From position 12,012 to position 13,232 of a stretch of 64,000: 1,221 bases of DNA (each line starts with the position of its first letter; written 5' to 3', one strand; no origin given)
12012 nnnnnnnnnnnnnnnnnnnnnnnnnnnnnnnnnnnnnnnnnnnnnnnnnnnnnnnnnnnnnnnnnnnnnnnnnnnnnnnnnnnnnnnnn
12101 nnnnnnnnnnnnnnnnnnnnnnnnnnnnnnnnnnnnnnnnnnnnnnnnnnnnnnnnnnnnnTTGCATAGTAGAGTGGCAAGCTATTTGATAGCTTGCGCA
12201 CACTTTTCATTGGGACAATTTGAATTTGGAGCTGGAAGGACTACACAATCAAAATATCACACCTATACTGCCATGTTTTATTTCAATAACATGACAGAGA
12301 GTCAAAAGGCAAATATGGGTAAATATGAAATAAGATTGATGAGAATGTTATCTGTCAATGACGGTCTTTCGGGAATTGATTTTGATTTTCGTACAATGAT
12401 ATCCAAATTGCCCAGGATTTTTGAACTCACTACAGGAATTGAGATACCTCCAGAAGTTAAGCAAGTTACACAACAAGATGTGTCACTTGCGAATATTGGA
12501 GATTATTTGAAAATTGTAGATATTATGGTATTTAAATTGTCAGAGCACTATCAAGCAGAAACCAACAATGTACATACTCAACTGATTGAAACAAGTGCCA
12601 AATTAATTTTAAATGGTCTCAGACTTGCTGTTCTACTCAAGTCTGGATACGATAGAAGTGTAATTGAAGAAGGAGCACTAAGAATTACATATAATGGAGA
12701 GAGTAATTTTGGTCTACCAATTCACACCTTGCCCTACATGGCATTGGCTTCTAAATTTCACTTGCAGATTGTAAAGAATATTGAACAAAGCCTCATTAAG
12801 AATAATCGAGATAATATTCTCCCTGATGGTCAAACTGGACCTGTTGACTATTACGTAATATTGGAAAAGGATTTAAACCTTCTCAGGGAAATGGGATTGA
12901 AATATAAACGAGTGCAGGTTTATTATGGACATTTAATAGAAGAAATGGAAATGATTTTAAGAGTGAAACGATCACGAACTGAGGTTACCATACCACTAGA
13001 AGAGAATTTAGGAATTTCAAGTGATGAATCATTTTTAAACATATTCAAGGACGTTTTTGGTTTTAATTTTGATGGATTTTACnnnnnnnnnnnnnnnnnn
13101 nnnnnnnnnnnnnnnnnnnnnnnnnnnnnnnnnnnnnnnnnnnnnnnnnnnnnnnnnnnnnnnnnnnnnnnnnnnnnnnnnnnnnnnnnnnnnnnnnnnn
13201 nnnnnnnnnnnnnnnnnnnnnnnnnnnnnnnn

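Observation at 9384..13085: Head-to-head cytochrome P450 and Zn2Cys6 transcription factor sharing a ~220-bp promoter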

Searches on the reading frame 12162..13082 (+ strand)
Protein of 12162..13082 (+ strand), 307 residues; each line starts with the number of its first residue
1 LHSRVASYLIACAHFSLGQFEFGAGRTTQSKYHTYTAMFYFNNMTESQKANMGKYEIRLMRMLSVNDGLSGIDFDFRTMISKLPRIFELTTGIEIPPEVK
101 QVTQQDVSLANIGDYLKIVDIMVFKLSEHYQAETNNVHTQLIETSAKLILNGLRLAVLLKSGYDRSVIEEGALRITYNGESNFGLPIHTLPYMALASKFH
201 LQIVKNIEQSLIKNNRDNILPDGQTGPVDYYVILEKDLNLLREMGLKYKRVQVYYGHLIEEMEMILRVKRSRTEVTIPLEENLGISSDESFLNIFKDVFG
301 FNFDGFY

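Call 20: search_protein_representatives(protein=window:12162-13082:+)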
Query: 307 residues. Proteins with E-value up to 0.001 (for the whole library): 57; up to 1e-10: 36; up to 1e-30: 7. The best 57 are listed.
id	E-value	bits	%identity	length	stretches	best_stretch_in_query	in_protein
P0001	2.1e-172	588.5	100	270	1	38-307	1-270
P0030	1.2e-54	202.1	41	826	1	3-272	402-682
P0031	2.6e-49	184.5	37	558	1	5-267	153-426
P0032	7.7e-36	140.4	37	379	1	6-272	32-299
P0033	2.9e-35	138.4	32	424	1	5-283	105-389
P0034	3.9e-32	128.2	29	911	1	6-277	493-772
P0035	1.2e-31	126.6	32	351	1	4-276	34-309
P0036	1.7e-30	122.8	29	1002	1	7-275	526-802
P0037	1.0e-27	113.7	31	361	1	6-290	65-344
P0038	1.7e-27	113.0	32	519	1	7-283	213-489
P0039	2.3e-27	112.5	29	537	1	4-270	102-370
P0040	7.8e-27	110.8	30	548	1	7-271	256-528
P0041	7.3e-26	107.6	48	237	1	147-268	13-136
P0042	1.2e-24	103.7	28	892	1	6-273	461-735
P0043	4.7e-24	101.7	30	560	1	6-270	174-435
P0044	5.1e-24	101.6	28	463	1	4-279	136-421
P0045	2.0e-23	99.6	31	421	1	4-270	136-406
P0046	2.6e-21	92.7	30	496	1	6-305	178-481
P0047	4.6e-21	91.9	33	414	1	3-292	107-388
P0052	1.9e-17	80.0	28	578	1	6-270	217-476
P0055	1.1e-15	74.2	28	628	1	10-265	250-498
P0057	2.2e-15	73.2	29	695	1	4-275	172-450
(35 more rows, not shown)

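Call 22: search_protein_families(library=pfam, alignment_id=A1, max_evalue=0.01)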
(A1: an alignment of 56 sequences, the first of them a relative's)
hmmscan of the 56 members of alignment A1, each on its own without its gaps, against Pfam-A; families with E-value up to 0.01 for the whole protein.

A. member 1, P0030 (826 aa): 0 families

B. families by the number of members that match (of 56 scanned): 5 families
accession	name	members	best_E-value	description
PF00172.23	Zn_clus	25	9.7e-11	Fungal Zn(2)-Cys(6) binuclear cluster domain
PF13424.12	TPR_12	2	0.0008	Tetratricopeptide repeat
PF02536.19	mTERF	1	0.0025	mTERF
PF17208.8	RBR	1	0.0056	RNA binding Region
PF04136.21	COG3_N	1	0.0062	Conserved oligomeric Golgi complex subunit 3, N-terminal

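Call 25: list_cluster_members(proteins=[P0030, P0031, P0032, P0033, P0034, P0035, P0036, P0037, P0038, P0039])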
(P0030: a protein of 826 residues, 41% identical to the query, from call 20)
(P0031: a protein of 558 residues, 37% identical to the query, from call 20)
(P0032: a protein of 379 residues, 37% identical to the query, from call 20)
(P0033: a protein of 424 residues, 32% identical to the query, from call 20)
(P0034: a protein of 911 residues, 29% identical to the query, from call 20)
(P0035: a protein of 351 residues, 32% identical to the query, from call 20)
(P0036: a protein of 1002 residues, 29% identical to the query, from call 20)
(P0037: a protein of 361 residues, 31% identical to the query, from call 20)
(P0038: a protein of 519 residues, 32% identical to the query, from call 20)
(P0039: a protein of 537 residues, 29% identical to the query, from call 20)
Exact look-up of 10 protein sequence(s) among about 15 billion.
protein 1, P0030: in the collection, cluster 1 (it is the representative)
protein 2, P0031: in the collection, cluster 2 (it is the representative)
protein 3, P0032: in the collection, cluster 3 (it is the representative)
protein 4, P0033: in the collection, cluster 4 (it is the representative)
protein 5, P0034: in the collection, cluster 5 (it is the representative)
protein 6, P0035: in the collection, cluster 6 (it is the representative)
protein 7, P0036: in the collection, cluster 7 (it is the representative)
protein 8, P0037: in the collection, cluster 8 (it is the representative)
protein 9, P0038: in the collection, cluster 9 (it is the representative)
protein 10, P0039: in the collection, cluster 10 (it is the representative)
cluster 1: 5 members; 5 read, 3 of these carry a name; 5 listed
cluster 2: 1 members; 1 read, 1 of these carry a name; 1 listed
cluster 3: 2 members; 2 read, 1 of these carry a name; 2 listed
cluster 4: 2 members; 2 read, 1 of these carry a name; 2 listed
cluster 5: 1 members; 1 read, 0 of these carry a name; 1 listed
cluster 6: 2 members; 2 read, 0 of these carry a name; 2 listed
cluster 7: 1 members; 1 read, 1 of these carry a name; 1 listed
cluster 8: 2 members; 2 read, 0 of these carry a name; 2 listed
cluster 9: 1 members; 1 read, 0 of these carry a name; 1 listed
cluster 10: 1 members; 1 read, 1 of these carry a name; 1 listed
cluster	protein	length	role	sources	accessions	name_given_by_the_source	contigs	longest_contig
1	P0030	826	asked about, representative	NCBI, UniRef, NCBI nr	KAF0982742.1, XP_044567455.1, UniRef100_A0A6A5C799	hypothetical protein FDP41_010721 [Naegleria fowleri] | Zn(2)-C6 fungal-type domain-containing protein n=1 Tax=Naegleria fowleri TaxID=5763 ... | uncharacterized protein FDP41_010721 [Naegleria fowleri]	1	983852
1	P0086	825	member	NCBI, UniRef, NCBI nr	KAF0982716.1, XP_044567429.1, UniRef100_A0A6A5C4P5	hypothetical protein FDP41_011179 [Naegleria fowleri] | Zn(2)-C6 fungal-type domain-containing protein n=1 Tax=Naegleria fowleri TaxID=5763 ... | uncharacterized protein FDP41_011179 [Naegleria fowleri]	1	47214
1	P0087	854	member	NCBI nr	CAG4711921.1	unnamed protein product [Naegleria fowleri]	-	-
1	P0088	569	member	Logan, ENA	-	-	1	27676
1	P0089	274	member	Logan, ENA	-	-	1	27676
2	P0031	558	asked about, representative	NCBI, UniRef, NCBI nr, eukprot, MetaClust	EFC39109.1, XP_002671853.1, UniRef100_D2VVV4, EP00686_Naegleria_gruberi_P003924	predicted protein [Naegleria gruberi] | Predicted protein n=1 Tax=Naegleria gruberi TaxID=5762 RepID=D2VVV4_NAEGR | uncharacterized protein NAEGRDRAFT_73153 [Naegleria gruberi]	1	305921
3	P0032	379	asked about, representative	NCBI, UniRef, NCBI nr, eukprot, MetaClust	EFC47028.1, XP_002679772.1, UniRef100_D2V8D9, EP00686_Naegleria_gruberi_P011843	predicted protein [Naegleria gruberi] | Predicted protein n=1 Tax=Naegleria gruberi TaxID=5762 RepID=D2V8D9_NAEGR | uncharacterized protein NAEGRDRAFT_47494 [Naegleria gruberi]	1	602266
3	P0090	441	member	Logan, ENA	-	-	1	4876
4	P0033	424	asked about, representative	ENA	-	-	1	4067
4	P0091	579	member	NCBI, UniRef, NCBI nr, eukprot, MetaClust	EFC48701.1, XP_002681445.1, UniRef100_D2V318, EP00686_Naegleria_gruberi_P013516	predicted protein [Naegleria gruberi] | Predicted protein n=1 Tax=Naegleria gruberi TaxID=5762 RepID=D2V318_NAEGR | uncharacterized protein NAEGRDRAFT_63195 [Naegleria gruberi]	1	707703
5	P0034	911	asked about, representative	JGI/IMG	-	-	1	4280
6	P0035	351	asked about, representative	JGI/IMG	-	-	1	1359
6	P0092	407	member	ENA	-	-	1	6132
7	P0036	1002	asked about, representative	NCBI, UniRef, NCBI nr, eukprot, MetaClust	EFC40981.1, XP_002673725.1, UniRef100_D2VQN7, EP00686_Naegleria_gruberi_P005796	hypothetical protein NAEGRDRAFT_80888 [Naegleria gruberi] | Zn(2)-C6 fungal-type domain-containing protein n=1 Tax=Naegleria gruberi TaxID=5762 ... | uncharacterized protein NAEGRDRAFT_80888 [Naegleria gruberi]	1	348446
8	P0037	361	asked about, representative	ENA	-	-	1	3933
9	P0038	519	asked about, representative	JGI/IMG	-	-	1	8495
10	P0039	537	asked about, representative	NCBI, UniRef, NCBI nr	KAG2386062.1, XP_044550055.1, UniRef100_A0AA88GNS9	hypothetical protein C9374_003211 [Naegleria lovaniensis] | Uncharacterized protein n=1 Tax=Naegleria lovaniensis TaxID=51637 RepID=A0AA88GNS9_NAELO | uncharacterized protein C9374_003211 [Naegleria lovaniensis]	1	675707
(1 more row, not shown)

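Call 26: find_encoding_contigs(protein=P0030, flank=8000, max_places=2)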
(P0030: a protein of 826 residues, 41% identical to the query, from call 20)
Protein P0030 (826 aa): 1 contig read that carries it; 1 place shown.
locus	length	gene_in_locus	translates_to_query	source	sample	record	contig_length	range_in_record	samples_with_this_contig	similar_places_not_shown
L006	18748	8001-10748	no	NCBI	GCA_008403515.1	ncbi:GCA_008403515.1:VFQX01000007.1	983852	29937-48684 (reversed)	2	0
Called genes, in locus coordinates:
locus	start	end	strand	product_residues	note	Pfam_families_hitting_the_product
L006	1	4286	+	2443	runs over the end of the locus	PF14429:DOCK-C2, PF00617:RasGEF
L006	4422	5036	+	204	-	-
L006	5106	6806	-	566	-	PF01847:VHL (faint), PF00648:Peptidase_C2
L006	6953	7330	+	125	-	-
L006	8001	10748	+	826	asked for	-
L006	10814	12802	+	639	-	PF00172:Zn_clus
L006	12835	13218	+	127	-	-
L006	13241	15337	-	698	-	-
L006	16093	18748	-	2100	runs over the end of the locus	PF01369:Sec7, PF23325:TPR_28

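Call 55: predict_structure(alignment_id=A2)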
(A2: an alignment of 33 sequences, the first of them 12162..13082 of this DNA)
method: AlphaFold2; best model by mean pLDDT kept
length: 307 residues; sequences in the alignment: 33
mean_pLDDT: 88.0   pTM: 0.82
mean pLDDT of the five models: 88.0, 87.6, 87.3, 86.8, 86.7
residues with pLDDT >= 90: 211; 70-90: 58; 50-70: 34; < 50: 4
segments of 3 or more residues with pLDDT < 50: 305-307
pLDDT, mean of each block of 10 residues (from residue 1): 74 95 93 94 92 91 86 75 89 93 94 95 92 83 93 95 94 95 86 96 97 91 92 98 95 96 97 70 54 67 53
secondary structure, 60 per line:
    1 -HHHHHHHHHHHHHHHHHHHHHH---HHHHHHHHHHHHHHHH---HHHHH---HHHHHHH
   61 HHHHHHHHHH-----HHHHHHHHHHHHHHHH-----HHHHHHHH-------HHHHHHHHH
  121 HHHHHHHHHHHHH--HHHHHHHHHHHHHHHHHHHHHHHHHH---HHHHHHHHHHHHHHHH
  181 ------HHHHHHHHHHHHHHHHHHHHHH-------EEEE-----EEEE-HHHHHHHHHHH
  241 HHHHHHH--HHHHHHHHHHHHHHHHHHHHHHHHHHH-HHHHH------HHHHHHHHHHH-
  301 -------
elements in order: H2-23 H27-42 H46-50 H54-70 H76-91 H97-104 H112-133 H136-161 H165-180 H187-208 E216-219 E225-228 H230-247 H250-276 H278-282 H289-299

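Call 64: find_homologous_proteins(query=A2, max_evalue=0.00001)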
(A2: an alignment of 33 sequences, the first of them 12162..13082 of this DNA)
Query A2 (33 sequences) (307 aa, profile of the alignment): 2 proteins with E <= 0.00001 among 8000 candidates.
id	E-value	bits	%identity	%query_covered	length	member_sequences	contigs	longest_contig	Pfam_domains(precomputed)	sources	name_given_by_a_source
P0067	5.1e-114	400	23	85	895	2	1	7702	PF00172.24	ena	-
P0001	1.7e-71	260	100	88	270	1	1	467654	-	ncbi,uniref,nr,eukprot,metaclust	ncbi:hypothetical protein NAEGRDRAFT_57790 [Naegleria gruberi]|uniref:Uncharacterized protein n=1 Ta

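Call 65: list_cluster_members(proteins=[P0040, P0042, P0043, P0044, P0045, P0046, P0047, P0052, P0055, P0057])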
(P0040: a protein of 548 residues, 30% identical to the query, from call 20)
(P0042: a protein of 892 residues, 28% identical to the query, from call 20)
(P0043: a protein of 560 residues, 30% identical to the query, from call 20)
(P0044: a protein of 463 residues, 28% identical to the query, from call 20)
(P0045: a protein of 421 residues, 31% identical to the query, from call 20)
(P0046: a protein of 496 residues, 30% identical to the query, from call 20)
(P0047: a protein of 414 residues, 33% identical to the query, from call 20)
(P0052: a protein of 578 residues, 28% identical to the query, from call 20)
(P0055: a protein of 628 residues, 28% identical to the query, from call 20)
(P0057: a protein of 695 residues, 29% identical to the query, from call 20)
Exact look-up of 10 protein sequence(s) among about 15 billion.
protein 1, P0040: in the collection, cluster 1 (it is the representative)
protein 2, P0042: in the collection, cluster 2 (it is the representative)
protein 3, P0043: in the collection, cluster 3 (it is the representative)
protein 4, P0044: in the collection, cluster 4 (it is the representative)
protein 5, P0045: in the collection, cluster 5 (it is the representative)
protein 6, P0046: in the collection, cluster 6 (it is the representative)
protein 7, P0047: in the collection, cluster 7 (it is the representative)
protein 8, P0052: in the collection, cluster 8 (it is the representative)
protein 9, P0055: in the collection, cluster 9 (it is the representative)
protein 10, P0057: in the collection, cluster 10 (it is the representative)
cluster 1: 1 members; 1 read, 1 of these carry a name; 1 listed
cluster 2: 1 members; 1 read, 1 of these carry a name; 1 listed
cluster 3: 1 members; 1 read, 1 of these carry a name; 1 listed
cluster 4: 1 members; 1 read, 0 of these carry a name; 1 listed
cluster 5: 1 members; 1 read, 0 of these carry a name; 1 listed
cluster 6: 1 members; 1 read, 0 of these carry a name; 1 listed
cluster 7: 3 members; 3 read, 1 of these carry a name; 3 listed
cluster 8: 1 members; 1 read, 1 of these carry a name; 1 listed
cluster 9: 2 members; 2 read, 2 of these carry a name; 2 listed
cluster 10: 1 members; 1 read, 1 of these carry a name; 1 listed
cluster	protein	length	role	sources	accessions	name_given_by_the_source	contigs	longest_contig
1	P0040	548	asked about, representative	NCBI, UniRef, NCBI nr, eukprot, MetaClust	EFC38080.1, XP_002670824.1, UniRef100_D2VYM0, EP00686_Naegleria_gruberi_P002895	predicted protein [Naegleria gruberi] | Predicted protein n=1 Tax=Naegleria gruberi TaxID=5762 RepID=D2VYM0_NAEGR | uncharacterized protein NAEGRDRAFT_59601 [Naegleria gruberi]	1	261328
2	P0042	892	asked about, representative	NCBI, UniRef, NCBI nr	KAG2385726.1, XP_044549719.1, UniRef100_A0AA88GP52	hypothetical protein C9374_003541 [Naegleria lovaniensis] | Zn(2)-C6 fungal-type domain-containing protein n=1 Tax=Naegleria lovaniensis TaxID=51637 ... | uncharacterized protein C9374_003541 [Naegleria lovaniensis]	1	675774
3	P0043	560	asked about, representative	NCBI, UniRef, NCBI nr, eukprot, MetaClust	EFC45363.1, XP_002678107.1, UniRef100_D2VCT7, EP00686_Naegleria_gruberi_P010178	predicted protein [Naegleria gruberi] | Predicted protein n=1 Tax=Naegleria gruberi TaxID=5762 RepID=D2VCT7_NAEGR | uncharacterized protein NAEGRDRAFT_48505 [Naegleria gruberi]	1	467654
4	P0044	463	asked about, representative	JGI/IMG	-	-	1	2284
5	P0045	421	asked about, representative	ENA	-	-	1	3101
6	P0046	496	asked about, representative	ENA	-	-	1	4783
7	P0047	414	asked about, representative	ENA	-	-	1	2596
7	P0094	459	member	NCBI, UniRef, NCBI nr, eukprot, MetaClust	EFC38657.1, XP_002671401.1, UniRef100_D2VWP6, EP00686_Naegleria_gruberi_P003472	predicted protein [Naegleria gruberi] | Predicted protein n=1 Tax=Naegleria gruberi TaxID=5762 RepID=D2VWP6_NAEGR | uncharacterized protein NAEGRDRAFT_73457 [Naegleria gruberi]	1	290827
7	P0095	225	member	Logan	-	-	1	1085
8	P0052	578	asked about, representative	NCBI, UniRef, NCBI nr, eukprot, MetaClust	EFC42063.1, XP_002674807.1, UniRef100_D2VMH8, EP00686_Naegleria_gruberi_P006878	predicted protein [Naegleria gruberi] | Predicted protein n=1 Tax=Naegleria gruberi TaxID=5762 RepID=D2VMH8_NAEGR | uncharacterized protein NAEGRDRAFT_50776 [Naegleria gruberi]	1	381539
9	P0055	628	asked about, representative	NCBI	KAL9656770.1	hypothetical protein ABK040_003037 [Willaertia magna]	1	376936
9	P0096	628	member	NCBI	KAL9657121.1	hypothetical protein ABK040_002746 [Willaertia magna]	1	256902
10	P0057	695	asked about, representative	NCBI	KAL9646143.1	hypothetical protein ABK040_008020 [Willaertia magna]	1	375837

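Call 71: search_solved_structures(query=A2, max_evalue=10)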
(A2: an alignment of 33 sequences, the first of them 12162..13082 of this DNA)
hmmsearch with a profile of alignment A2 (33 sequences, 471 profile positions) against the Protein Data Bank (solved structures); distinct sequences matched with E-value up to 10: 12.
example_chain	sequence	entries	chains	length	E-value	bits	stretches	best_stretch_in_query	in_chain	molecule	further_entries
4hou_A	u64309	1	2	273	0.014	17.5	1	116-184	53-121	Interferon-induced protein with tetratricopeptide repeats 1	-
6c6k_A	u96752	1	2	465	0.048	15.8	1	116-183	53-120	Interferon-induced protein with tetratricopeptide repeats 1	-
5udi_A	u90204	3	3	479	0.05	15.7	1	116-182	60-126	Interferon-induced protein with tetratricopeptide repeats 1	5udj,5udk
5udl_A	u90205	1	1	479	0.05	15.7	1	116-182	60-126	Interferon-induced protein with tetratricopeptide repeats 1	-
5w5h_A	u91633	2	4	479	0.05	15.7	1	116-182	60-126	Interferon-induced protein with tetratricopeptide repeats 1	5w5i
2jqq_A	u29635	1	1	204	0.067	15.3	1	174-231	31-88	Conserved oligomeric Golgi complex subunit 2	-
1qm6_A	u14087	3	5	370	0.2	13.7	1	155-186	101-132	PHOSPHOLIPASE C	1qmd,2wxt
2wxu_A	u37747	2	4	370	0.2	13.7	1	155-186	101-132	PHOSPHOLIPASE C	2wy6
1ca1_A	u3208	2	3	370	0.2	13.7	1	155-186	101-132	ALPHA-TOXIN | PHOSPHOLIPASE C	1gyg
3coq_A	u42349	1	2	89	0.55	12.3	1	3-31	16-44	Regulatory protein GAL4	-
7uik_T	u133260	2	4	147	2.7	10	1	3-33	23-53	Regulatory protein GAL4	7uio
2er8_A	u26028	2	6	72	5.1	9.1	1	7-40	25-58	Regulatory protein LEU3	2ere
